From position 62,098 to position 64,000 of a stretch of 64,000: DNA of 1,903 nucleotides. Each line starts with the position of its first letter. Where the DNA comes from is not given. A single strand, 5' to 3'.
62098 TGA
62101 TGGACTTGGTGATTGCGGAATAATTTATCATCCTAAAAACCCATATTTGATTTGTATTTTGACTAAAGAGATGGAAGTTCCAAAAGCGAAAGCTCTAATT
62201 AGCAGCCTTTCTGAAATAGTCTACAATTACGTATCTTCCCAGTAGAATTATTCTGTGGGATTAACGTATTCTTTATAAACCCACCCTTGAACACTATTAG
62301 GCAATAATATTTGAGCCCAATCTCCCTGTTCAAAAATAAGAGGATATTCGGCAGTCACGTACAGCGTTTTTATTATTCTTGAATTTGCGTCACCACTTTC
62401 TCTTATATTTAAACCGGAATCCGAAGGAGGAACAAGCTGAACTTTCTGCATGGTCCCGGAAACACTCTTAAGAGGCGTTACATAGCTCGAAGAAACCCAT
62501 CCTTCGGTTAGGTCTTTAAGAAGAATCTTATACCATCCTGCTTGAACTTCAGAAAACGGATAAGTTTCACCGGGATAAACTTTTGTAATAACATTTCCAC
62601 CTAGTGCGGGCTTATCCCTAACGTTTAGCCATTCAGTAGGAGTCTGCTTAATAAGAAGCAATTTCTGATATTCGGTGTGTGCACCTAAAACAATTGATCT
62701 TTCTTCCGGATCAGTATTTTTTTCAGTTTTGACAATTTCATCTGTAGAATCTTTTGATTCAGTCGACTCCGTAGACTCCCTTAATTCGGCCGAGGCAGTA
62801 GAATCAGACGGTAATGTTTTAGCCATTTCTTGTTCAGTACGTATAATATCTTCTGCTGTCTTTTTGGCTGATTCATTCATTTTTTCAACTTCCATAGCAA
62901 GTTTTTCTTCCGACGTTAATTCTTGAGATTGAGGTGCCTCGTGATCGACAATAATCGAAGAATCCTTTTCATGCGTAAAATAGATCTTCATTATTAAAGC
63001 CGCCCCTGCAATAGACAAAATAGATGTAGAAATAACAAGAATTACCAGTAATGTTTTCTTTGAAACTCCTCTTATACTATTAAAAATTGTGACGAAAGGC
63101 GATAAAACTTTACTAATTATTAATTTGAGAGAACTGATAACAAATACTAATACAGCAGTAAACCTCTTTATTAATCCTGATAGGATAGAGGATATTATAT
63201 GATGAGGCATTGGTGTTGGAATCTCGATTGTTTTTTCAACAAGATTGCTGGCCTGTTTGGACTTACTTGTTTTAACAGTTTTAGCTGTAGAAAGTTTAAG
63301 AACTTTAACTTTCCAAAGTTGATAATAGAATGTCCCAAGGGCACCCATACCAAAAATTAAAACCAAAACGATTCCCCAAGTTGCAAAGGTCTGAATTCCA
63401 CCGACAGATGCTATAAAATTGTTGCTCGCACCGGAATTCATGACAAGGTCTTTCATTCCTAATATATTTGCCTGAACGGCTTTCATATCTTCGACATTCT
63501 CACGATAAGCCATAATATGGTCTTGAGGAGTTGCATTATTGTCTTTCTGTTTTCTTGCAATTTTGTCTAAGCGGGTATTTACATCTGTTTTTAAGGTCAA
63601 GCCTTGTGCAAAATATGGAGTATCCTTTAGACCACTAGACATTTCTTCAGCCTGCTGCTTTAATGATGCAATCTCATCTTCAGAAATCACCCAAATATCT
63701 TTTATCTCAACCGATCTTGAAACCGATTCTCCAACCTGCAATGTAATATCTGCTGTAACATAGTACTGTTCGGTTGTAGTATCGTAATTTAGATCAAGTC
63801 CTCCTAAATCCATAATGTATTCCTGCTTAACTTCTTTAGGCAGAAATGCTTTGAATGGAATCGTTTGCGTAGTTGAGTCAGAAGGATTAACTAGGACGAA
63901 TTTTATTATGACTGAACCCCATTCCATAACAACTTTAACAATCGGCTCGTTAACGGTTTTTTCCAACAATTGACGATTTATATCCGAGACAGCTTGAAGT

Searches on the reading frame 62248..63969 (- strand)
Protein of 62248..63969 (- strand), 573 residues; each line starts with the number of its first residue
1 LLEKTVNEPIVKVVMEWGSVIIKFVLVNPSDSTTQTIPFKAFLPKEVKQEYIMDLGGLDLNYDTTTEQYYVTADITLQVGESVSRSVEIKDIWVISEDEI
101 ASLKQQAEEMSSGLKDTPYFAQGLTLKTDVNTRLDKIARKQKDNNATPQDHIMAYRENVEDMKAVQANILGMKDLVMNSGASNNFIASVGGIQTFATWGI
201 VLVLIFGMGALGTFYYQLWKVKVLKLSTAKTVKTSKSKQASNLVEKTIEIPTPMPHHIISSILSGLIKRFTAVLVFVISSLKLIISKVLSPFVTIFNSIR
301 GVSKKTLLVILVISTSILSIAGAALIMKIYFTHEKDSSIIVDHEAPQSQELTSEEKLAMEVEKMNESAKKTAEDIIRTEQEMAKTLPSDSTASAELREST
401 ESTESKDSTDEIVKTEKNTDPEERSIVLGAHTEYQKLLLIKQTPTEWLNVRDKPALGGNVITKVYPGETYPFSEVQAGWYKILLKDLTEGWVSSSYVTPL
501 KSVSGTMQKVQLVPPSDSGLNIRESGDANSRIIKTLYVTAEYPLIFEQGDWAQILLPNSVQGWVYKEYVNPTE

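Call 7: search_protein_families(library=pfam, proteins=[window:62248-63969:-], max_evalue=0.01)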
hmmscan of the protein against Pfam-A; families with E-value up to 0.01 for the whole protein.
window:62248-63969:- (573 aa): 2 families
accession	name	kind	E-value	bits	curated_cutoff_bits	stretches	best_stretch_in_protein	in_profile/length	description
PF08239.17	SH3_3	-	4.7e-20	72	27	2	448-497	3-53/54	Bacterial SH3 domain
PF06347.19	SH3_4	-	6.8e-05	23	24.1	0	448-496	5-53/56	Bacterial SH3 domain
